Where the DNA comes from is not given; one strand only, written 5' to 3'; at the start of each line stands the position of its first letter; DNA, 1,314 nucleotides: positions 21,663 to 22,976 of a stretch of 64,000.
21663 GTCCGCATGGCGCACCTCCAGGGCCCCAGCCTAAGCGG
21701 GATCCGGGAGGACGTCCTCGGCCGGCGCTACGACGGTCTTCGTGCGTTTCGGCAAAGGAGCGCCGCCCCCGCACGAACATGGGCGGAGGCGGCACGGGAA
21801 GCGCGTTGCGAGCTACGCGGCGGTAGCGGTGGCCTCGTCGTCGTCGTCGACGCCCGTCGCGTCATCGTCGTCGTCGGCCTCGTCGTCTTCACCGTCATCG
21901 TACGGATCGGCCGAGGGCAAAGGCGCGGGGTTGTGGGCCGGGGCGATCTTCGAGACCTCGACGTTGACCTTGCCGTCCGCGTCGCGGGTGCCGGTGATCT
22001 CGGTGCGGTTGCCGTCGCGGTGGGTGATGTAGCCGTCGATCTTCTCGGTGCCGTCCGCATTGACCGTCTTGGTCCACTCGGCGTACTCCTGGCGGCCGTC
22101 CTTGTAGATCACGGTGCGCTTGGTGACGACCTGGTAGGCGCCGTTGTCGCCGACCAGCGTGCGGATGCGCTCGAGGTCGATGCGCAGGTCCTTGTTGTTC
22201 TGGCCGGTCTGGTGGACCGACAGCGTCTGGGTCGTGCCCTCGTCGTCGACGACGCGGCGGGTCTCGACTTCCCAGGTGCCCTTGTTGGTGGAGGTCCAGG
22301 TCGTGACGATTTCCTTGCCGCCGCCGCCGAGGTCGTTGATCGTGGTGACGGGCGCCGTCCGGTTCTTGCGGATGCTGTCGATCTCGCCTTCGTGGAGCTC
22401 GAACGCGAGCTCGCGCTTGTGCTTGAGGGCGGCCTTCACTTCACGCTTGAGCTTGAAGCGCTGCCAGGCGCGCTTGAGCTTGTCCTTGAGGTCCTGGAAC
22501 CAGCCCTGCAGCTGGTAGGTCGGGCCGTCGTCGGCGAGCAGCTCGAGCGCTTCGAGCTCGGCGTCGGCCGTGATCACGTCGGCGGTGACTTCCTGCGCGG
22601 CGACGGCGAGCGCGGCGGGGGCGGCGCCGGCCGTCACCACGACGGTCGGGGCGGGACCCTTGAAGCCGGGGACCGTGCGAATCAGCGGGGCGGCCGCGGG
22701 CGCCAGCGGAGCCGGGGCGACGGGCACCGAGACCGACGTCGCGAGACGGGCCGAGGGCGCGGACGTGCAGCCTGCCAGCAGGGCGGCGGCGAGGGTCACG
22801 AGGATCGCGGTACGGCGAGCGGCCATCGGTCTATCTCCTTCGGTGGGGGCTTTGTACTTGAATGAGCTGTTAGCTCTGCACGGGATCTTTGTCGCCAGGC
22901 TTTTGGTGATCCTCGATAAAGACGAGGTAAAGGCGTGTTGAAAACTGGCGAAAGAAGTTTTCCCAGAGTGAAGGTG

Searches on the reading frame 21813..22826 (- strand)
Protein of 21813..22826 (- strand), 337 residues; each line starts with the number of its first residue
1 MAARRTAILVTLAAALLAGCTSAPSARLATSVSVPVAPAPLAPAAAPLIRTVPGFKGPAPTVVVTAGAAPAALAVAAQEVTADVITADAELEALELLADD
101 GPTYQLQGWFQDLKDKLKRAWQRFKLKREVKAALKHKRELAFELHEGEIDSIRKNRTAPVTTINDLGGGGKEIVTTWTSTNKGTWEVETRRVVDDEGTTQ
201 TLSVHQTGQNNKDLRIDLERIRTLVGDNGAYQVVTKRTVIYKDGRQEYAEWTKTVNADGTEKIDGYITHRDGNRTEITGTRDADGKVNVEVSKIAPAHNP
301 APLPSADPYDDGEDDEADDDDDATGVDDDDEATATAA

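Call 3: search_protein_families(library=pfam, proteins=[window:21813-22826:-], max_evalue=0.01)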
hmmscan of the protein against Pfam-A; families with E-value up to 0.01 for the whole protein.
window:21813-22826:- (337 aa): 0 families

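Call 4: search_protein_families(library=ncbifam, proteins=[window:21813-22826:-], max_evalue=0.01)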
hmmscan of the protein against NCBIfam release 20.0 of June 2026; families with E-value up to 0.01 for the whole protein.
window:21813-22826:- (337 aa): 0 families

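Call 64: find_homologous_proteins(query=window:21813-22826:-, max_evalue=0.001)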
Query window:21813-22826:- (337 aa): 34 proteins with E <= 0.001 among 8000 candidates.
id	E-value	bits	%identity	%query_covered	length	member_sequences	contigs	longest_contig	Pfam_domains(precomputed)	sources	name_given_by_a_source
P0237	1.1e-215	733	100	100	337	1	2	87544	-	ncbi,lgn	-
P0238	8.2e-182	622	89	91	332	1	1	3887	-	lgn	-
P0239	1.7e-170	585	73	99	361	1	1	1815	-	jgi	jgi:hypothetical protein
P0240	3.2e-170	584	82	92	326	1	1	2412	-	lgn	-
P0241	1.4e-168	578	82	92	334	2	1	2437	-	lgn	-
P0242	3.0e-140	485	70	91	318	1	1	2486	-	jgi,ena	-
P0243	1.1e-136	474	66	94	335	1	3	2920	-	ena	-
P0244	5.4e-123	429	62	93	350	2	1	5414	-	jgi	jgi:hypothetical protein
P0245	7.4e-118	412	58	93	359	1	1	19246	-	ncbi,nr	ncbi:MAG: hypothetical protein VKQ33_10700 [Candidatus Sericytochromatia bacterium]|nr:hypothetical 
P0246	2.3e-115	404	62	93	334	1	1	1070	-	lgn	-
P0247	6.4e-114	399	70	78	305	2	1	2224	-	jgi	jgi:hypothetical protein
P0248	9.2e-108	379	62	88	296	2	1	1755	-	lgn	-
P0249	3.7e-105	370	59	91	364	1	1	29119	-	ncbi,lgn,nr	ncbi:MAG: hypothetical protein VKP62_04610 [Candidatus Sericytochromatia bacterium]|nr:hypothetical 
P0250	1.1e-104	368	61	87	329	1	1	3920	-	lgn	-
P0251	6.0e-104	366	57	88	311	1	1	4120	-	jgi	jgi:hypothetical protein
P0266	2.1e-82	295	53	88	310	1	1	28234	-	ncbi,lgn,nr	ncbi:MAG: hypothetical protein JWM80_5066 [Cyanobacteria bacterium RYN_339]|nr:hypothetical protein 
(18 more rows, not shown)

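Call 74: predict_structure(alignment_id=A5)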
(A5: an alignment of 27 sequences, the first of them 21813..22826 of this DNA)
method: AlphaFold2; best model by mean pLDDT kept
length: 337 residues; sequences in the alignment: 27
mean_pLDDT: 73.2   pTM: 0.65
mean pLDDT of the five models: 73.2, 68.8, 66.9, 64.6, 62.4
residues with pLDDT >= 90: 88; 70-90: 123; 50-70: 57; < 50: 69
segments of 3 or more residues with pLDDT < 50: 1-4, 12-14, 16-42, 101-126, 334-337
pLDDT, mean of each block of 10 residues (from residue 1): 49 47 38 41 64 79 76 82 86 79 37 45 53 72 81 91 89 94 95 86 95 94 85 94 91 87 91 88 83 65 64 53 56 52
secondary structure, 60 per line:
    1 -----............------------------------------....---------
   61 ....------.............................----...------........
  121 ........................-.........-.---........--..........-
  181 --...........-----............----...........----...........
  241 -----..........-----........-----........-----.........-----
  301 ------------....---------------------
elements in order: H6-17 E48-51 E61-64 H71-99 H113-144 H146-154 E160-167 E170-179 E183-193 E199-210 E215-225 E230-240 E246-255 E261-268 E274-281 E287-295 H313-316

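Call 90: find_encoding_contigs(protein=P0266, flank=9000, max_places=1)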
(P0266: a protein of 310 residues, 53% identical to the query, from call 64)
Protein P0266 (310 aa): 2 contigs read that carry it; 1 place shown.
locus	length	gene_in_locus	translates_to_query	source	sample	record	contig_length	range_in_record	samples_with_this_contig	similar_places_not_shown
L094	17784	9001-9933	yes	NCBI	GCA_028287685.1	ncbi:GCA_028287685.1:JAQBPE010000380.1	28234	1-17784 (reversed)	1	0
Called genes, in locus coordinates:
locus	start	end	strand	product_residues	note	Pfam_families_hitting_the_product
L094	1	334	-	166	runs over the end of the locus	PF00903:Glyoxalase, PF18029:Glyoxalase_6 (weak)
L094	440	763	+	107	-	PF12840:HTH_20 (weak), PF01022:HTH_5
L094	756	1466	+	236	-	PF00230:MIP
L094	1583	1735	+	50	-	-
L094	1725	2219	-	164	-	PF10604:Polyketide_cyc2 (weak), PF08327:AHSA1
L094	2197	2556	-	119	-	PF12840:HTH_20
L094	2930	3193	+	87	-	-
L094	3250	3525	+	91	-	PF05016:ParE_toxin (faint)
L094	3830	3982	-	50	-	-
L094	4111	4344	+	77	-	-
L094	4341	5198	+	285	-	PF00126:HTH_1, PF03466:LysR_substrate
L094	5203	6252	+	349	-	PF01545:Cation_efflux, PF16916:ZT_dimer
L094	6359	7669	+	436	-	-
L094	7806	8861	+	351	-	-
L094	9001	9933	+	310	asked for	-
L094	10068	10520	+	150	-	PF00072:Response_reg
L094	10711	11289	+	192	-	PF02342:TerD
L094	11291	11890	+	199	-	PF02342:TerD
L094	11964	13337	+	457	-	PF13091:PLDc_2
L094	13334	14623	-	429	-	PF13091:PLDc_2, PF00614:PLDc (faint), PF13091:PLDc_2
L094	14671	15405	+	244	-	PF02254:TrkA_N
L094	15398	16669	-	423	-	PF13091:PLDc_2, PF00614:PLDc (faint), PF13091:PLDc_2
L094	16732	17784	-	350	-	PF22042:EF-G_D2, PF03144:GTP_EFTU_D2, PF16658:RF3_C, PF14492:EFG_III (weak)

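Call 95: search_protein_families(library=padloc, proteins=[window:21813-22826:-], max_evalue=0.001)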
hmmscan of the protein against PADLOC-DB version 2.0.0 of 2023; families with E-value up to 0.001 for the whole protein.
window:21813-22826:- (337 aa): 0 families

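Call 96: search_protein_families(library=pfam, proteins=[L094:10711-11289:+, L094:6359-7669:+, L094:7806-8861:+], max_evalue=0.001)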
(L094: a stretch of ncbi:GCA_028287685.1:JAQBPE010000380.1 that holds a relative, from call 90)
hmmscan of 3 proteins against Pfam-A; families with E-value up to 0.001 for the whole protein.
L094:10711-11289:+ (192 aa): 1 family
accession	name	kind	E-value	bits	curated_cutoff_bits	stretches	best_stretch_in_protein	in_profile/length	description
PF02342.23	TerD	-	4.3e-72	242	25.3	1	1-185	1-185/187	TerD domain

L094:6359-7669:+ (436 aa): 0 families

L094:7806-8861:+ (351 aa): 1 family
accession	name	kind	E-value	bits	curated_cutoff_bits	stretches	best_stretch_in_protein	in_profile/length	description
PF13620.12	CarboxypepD_reg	-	9.4e-05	23.1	32.3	1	91-136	8-49/82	Carboxypeptidase regulatory-like domain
